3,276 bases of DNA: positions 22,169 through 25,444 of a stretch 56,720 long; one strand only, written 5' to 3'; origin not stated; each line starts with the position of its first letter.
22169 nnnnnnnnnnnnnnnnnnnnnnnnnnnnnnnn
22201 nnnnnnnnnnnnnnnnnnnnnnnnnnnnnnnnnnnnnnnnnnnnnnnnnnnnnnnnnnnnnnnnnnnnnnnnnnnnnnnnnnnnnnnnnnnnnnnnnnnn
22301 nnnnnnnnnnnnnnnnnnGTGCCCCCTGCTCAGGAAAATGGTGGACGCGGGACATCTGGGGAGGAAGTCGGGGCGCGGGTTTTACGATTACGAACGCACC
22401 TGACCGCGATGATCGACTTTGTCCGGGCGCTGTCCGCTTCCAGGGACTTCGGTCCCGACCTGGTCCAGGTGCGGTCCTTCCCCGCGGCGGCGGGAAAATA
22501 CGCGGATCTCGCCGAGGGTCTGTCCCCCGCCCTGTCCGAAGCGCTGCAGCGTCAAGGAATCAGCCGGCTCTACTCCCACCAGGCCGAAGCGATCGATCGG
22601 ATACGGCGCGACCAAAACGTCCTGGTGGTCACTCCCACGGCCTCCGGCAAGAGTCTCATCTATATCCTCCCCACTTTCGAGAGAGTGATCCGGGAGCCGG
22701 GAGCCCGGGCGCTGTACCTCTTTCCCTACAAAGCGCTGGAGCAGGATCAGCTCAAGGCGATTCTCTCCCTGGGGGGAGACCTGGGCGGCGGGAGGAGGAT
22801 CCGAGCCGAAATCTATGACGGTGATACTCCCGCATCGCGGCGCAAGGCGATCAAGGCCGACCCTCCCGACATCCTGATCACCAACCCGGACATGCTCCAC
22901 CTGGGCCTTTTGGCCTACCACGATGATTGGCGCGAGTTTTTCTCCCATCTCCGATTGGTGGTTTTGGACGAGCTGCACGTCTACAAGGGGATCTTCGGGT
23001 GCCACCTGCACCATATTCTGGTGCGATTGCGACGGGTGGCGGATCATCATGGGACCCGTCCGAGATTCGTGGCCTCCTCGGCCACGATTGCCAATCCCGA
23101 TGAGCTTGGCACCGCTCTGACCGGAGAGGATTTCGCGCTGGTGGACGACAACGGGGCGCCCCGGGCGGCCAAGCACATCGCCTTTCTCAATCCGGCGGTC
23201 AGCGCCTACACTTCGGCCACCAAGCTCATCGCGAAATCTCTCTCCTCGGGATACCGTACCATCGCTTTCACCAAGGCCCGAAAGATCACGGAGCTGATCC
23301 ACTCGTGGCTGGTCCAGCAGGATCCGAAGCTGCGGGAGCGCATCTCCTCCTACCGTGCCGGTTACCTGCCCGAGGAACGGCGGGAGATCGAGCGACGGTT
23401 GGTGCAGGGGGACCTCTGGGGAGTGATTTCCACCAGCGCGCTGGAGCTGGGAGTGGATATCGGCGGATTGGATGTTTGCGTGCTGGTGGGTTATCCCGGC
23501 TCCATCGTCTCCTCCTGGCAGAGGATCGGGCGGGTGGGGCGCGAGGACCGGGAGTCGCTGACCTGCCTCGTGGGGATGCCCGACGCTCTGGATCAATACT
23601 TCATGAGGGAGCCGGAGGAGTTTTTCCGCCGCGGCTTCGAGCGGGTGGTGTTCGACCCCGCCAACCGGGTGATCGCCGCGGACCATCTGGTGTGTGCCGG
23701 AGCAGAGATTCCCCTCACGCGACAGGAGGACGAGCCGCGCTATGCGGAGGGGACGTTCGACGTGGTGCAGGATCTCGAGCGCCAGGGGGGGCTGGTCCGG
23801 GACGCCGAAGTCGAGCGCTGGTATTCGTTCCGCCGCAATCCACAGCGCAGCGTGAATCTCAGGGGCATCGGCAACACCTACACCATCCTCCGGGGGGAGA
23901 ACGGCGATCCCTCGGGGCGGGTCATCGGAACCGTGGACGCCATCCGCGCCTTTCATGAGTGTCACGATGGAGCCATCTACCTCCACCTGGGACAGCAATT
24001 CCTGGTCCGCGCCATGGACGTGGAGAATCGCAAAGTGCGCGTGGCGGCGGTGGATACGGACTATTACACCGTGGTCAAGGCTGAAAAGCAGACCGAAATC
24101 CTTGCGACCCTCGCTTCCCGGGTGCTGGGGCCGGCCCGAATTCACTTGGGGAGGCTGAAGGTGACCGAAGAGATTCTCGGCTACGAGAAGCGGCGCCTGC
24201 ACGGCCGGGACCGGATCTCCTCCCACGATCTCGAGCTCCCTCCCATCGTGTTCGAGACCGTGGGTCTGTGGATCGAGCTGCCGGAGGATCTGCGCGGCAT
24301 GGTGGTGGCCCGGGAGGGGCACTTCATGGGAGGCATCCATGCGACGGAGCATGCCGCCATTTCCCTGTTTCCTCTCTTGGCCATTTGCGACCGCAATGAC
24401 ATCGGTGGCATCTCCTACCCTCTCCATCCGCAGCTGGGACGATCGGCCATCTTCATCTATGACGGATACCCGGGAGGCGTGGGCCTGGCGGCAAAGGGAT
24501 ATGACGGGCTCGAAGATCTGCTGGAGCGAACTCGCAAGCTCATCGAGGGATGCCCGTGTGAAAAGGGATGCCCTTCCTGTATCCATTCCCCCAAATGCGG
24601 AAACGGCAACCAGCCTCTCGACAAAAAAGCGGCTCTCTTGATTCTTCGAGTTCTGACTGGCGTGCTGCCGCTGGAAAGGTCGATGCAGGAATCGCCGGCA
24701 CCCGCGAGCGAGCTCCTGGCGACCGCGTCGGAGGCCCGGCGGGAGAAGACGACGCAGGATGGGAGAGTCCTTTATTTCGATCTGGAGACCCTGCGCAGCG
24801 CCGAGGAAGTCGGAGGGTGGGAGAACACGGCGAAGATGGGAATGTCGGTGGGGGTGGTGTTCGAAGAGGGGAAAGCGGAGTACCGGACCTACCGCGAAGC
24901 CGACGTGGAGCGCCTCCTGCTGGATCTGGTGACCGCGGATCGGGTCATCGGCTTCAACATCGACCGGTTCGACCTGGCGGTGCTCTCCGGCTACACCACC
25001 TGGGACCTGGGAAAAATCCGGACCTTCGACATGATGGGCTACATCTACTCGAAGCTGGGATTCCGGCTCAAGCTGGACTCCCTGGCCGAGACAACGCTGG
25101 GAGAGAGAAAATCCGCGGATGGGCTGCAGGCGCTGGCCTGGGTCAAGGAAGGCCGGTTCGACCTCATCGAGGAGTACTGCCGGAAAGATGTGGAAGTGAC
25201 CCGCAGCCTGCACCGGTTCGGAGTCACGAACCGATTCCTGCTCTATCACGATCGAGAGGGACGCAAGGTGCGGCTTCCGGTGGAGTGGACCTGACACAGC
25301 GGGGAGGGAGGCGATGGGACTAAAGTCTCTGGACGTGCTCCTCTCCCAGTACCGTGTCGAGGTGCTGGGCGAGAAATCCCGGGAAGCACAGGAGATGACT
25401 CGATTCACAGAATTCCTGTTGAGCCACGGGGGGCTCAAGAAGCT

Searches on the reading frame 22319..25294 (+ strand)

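Call 43: search_protein_families(library=pfam, proteins=[window:22319-25294:+], max_evalue=0.0001)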
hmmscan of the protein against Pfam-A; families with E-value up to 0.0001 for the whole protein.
window:22319-25294:+ (991 aa): 5 families
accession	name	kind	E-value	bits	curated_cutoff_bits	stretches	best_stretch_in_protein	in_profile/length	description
PF00270.35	DEAD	-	3.3e-30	105.4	26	1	86-261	2-165/167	DEAD/DEAH box helicase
PF09369.15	MZB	-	3.2e-23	82.7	24.2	1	677-755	2-80/80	MrfA Zn-binding domain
PF00271.37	Helicase_C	-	2.2e-13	50.9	23.5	1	303-408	9-108/110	Helicase conserved C-terminal domain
PF22982.3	WHD_HRQ1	-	5.8e-09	37.3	27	1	446-517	2-70/70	ATP-dependent helicase HRQ1, winged helix domain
PF04851.21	ResIII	-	8.6e-05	22.9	22.5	0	83-221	3-136/164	Type III restriction enzyme, res subunit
